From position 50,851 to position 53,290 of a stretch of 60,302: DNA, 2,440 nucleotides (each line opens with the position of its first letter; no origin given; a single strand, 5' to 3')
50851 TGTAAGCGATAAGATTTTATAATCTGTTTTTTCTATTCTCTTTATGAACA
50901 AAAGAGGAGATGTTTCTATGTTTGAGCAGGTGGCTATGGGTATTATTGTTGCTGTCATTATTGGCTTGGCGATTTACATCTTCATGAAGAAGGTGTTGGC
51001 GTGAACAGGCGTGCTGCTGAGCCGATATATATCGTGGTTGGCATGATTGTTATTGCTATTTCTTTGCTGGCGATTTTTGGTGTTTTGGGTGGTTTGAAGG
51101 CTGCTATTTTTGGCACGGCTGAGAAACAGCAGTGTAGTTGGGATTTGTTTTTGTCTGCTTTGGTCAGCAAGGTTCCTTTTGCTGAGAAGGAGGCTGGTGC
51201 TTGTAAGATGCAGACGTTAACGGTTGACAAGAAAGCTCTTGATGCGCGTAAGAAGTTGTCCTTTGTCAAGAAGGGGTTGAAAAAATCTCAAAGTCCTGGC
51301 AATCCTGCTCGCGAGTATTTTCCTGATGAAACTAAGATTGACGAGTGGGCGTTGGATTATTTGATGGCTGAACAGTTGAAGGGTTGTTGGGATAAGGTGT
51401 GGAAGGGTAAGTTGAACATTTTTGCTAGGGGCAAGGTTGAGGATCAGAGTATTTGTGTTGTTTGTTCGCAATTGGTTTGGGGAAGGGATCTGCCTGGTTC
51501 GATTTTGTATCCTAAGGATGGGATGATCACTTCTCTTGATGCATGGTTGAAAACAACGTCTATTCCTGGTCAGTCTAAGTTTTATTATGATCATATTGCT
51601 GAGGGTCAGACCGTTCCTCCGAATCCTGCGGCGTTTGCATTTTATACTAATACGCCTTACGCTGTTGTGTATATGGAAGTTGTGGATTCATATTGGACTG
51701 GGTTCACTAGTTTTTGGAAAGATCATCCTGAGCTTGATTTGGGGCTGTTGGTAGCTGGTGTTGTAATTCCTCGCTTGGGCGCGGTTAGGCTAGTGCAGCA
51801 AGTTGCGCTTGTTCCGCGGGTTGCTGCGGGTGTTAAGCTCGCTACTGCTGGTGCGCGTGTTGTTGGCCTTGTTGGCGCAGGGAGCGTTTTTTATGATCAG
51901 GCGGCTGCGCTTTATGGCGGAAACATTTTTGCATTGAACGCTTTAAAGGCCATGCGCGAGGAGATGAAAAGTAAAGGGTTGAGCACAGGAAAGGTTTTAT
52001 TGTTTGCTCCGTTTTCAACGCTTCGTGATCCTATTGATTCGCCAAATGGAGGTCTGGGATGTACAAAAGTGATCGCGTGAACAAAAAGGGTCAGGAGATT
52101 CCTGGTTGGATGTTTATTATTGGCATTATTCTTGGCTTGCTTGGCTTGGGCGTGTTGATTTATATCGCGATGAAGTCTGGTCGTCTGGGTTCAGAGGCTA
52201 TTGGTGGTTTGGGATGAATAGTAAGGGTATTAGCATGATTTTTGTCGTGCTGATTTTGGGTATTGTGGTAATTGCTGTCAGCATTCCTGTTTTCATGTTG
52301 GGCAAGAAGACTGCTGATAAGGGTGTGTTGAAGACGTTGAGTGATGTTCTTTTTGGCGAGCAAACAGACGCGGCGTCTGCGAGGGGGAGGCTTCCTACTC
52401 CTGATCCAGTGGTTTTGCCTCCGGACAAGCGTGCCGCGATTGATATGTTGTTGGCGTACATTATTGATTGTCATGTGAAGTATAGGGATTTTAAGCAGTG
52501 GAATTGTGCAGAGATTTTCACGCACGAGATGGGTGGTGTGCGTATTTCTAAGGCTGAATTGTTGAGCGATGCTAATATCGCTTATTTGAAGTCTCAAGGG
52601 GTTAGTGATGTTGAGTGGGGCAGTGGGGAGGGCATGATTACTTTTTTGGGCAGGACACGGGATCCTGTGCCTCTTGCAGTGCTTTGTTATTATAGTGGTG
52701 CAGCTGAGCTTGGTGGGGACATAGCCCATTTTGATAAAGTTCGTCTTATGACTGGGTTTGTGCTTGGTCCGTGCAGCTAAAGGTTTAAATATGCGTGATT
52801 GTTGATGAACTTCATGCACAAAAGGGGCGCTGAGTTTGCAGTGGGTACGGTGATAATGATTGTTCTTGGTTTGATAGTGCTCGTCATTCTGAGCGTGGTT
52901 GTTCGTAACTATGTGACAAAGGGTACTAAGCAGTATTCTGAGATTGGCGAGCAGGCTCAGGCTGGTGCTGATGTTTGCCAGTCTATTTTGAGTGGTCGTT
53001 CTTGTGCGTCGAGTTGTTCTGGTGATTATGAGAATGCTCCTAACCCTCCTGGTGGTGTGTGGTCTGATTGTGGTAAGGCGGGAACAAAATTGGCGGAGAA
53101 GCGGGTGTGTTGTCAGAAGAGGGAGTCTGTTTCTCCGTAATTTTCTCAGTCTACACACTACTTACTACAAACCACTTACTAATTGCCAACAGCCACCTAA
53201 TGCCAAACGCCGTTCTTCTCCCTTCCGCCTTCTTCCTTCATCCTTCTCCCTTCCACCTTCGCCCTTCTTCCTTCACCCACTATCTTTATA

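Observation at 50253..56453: Twelve consecutive genes all carry class III (archaeal type IV pilin-like) signal peptides, with no assembly machinery in sight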

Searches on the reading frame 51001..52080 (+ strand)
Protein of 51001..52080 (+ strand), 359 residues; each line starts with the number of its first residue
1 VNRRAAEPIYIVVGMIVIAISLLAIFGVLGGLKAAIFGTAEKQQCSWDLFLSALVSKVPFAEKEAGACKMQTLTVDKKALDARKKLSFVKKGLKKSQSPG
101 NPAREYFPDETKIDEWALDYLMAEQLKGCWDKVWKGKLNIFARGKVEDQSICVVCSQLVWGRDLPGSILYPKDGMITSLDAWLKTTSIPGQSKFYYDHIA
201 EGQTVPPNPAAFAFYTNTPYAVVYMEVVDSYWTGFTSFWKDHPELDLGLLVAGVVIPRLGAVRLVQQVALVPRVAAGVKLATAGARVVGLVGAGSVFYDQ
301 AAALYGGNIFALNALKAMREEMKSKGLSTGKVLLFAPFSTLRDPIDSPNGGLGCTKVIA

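Call 7: search_protein_families(library=pfam, proteins=[window:51001-52080:+], max_evalue=1)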
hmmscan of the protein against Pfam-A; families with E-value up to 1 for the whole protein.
window:51001-52080:+ (359 aa): 1 family
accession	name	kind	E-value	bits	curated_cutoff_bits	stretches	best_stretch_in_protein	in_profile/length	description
PF10643.14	Cytochrome-c551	-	0.022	14.7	27.1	1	158-216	99-153/216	Photosystem P840 reaction-centre cytochrome c-551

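Call 10: find_homologous_proteins(query=window:51001-52080:+, max_evalue=0.001)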
Query window:51001-52080:+ (359 aa): 1 proteins with E <= 0.001 among 8000 candidates.
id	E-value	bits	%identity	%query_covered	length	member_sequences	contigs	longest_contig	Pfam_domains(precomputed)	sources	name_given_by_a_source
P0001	4.9e-239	811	100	100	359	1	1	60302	-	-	-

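Call 56: search_protein_representatives(protein=window:51001-52080:+)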
Query: 359 residues. Proteins with E-value up to 0.001 (for the whole library): 134; up to 1e-10: 42; up to 1e-30: 5. The best 134 are listed.
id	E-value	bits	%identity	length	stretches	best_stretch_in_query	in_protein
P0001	1.5e-239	810.6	100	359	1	1-359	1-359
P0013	4.8e-58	213.6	43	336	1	2-359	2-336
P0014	1.3e-45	172.7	37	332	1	12-355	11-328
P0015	5.2e-33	131.2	30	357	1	9-357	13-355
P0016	6.0e-31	124.4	37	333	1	16-239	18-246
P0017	1.6e-30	123.0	37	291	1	13-232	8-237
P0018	2.6e-29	119.1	34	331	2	10-280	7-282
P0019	5.7e-28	114.7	35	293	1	1-231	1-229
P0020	8.1e-27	110.8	34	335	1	3-286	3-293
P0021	7.8e-26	107.6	32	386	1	9-358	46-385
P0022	1.8e-25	106.4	31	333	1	13-265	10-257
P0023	1.1e-24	103.8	36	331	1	13-284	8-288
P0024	7.4e-24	101.1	37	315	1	2-235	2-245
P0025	4.4e-23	98.6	37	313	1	15-230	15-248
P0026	1.0e-22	97.4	35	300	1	13-231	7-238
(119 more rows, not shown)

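Call 61: search_protein_families(library=pfam, alignment_id=A8, max_evalue=0.01)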
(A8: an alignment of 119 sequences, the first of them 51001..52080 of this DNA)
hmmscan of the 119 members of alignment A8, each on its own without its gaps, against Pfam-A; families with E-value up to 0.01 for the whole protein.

A. member 1, window:51001-52080:+ (359 aa): 0 families

B. families by the number of members that match (of 119 scanned): 8 families
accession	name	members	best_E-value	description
PF21724.2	DUF6861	2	0.0014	Family of unknown function (DUF6861)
PF13488.11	Gly-zipper_Omp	2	0.0018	Glycine zipper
PF06897.17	DUF1269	1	0.00053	Protein of unknown function (DUF1269)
PF20303.3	YLATT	1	0.0039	YEATS-Like-Associating Three TM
PF06682.17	SARAF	1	0.0062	SOCE-associated regulatory factor of calcium homoeostasis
PF20746.2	EndoS_Ig-like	1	0.0067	Endo-beta-N-acetylglucosaminidase F2, Ig-like domain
PF22117.2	Fer4_Nqo3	1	0.0085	NADH-quinone oxidoreductase subunit 3, ferredoxin-like domain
PF01393.25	Chromo_shadow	1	0.0087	Chromo shadow domain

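Call 66: predict_structure(alignment_id=A8)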
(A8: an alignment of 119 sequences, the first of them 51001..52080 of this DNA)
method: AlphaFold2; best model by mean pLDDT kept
length: 359 residues; sequences in the alignment: 119
mean_pLDDT: 79.5   pTM: 0.76
mean pLDDT of the five models: 79.5, 79.4, 79.1, 78.2, 76.8
residues with pLDDT >= 90: 173; 70-90: 71; 50-70: 76; < 50: 39
segments of 3 or more residues with pLDDT < 50: 251-261, 269-272, 274-295
pLDDT, mean of each block of 10 residues (from residue 1): 60 93 90 68 67 62 63 96 95 97 95 96 97 89 73 96 83 81 97 97 90 92 93 79 66 44 51 48 44 50 64 85 92 94 86 91
secondary structure, 60 per line:
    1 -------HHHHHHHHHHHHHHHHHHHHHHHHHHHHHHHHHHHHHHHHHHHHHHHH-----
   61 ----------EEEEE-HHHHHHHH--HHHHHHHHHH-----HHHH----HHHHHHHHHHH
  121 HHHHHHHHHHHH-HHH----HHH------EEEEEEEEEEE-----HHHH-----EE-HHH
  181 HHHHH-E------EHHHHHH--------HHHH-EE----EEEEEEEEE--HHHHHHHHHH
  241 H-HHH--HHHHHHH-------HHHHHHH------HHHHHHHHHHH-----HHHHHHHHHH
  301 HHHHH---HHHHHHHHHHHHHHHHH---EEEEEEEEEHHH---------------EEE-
elements in order: H8-55 E71-75 H77-84 H87-96 H102-105 H110-132 E150-160 H166-169 H178-185 H195-200 H209-212 E220-228 H231-241 H248-254 H262-268 H275-285 H291-305 H309-325 E329-337 E356-358

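Call 68: fold_search(model_id=the predicted structure, library=pdb)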
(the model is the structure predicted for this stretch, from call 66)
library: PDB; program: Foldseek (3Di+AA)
matches with E <= 10: 5; with E <= 0.001: 0
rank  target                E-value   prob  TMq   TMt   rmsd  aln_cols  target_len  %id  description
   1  3e2w_E                3.4e+00  0.02  0.14  0.19  10.9       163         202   15  H. influenzae beta-carbonic anhydrase, variant Y181F with 1M bicarbonate (released 2009-08-18)
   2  3e2w_F                6.6e+00  0.02  0.14  0.20  10.1       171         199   13  H. influenzae beta-carbonic anhydrase, variant Y181F with 1M bicarbonate (released 2009-08-18)
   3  3e2w_B                8.7e+00  0.02  0.13  0.20   6.6       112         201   13  H. influenzae beta-carbonic anhydrase, variant Y181F with 1M bicarbonate (released 2009-08-18)
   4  3e28_F                8.7e+00  0.01  0.13  0.19  10.2       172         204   14  H. influenzae beta-carbonic anhydrase, variant Y181F (released 2009-06-02)
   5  3e3i_L                9.8e+00  0.02  0.15  0.22   9.4       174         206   14  H. influenzae beta-carbonic anhydrase, variant G41A with 100 mM bicarbonate (released 2009-08-18)

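Call 84: find_related_loci(query=A11, collection=metagenome_contigs, flank=10000)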
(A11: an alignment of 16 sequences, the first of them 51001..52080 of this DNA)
Query A11 (359 aa) in metagenome_contigs; peptide patterns used: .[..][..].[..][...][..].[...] (x = any residue, [..] = any of these).
67 stretches matched a pattern; 5 encode a relative of the query (tblastn E <= 1e-3); 5 distinct loci.
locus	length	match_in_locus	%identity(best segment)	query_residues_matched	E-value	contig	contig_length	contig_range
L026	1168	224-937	33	94-358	7e-38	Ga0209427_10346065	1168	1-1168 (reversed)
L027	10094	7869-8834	29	1-359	7e-34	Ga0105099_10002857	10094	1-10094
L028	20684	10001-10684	31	2-227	5e-27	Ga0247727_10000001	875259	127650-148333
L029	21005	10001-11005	28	1-359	2e-24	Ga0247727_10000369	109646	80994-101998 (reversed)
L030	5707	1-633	28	126-358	8e-16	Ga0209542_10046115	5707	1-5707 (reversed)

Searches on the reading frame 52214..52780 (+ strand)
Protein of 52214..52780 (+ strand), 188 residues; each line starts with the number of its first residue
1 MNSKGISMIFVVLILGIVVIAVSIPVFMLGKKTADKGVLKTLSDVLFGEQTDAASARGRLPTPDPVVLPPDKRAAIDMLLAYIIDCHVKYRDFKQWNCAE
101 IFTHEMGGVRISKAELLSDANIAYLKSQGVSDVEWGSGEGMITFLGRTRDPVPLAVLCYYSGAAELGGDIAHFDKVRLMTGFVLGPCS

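Call 7: search_protein_families(library=pfam, proteins=[window:52214-52780:+], max_evalue=1)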
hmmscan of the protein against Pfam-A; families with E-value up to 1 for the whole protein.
window:52214-52780:+ (188 aa): 0 families

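Call 70: search_protein_families(library=ncbifam, proteins=[window:52214-52780:+], max_evalue=1)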
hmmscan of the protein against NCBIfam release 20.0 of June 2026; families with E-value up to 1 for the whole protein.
window:52214-52780:+ (188 aa): 2 families
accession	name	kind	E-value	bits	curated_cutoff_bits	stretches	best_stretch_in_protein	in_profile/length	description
NF046074.1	UpsB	equivalog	0.015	15.3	70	1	4-34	1-31/126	pilin subunit UpsB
NF007861.0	PRK10573.1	equivalog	0.41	9.6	401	1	8-31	373-396/401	protein transport protein HofC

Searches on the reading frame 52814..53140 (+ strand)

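Call 7: search_protein_families(library=pfam, proteins=[window:52814-53140:+], max_evalue=1)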
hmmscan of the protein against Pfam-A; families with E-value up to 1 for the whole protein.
window:52814-53140:+ (108 aa): 5 families
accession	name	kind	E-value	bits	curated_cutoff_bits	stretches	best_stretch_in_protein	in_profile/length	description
PF19873.4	DUF6346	-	0.036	14.1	25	1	10-56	9-51/145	Family of unknown function (DUF6346)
PF16118.10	DUF4834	-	0.041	15.2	27.8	1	12-50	8-46/99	Domain of unknown function (DUF4834)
PF17424.7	DUF5411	-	0.058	13.8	30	1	12-50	7-44/134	Family of unknown function (DUF5411)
PF04298.18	Zn_peptidase_2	-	0.16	11.9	27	1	18-61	3-47/218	Putative neutral zinc metallopeptidase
PF15102.11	TMEM154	-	0.3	11.3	30.3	1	11-38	62-89/153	TMEM154 protein family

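Call 70: search_protein_families(library=ncbifam, proteins=[window:52814-53140:+], max_evalue=1)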
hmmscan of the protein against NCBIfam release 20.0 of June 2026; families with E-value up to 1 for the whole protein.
window:52814-53140:+ (108 aa): 5 families
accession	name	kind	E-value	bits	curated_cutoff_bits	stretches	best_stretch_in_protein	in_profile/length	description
NF050014.1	HpsJ_like_B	equivalog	0.03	14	260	1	12-66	87-141/254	hormogonium polysaccharide biosynthesis protein HpsJ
NF038305.1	HpsJ_fam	subfamily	0.032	14.1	60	1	13-60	82-129/234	HpsJ family protein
NF043074.1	MMSYN1_0196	equivalog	0.032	13.5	350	1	4-37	234-270/277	spermidine/putrescine ABC transporter permease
NF045773.1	cytochro_C550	exception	0.039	13.9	125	1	13-77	10-73/118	cytochrome c550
TIGR01398.1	FlhA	equivalog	0.16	10.2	772.1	1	7-45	98-134/678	flagellar biosynthesis protein FlhA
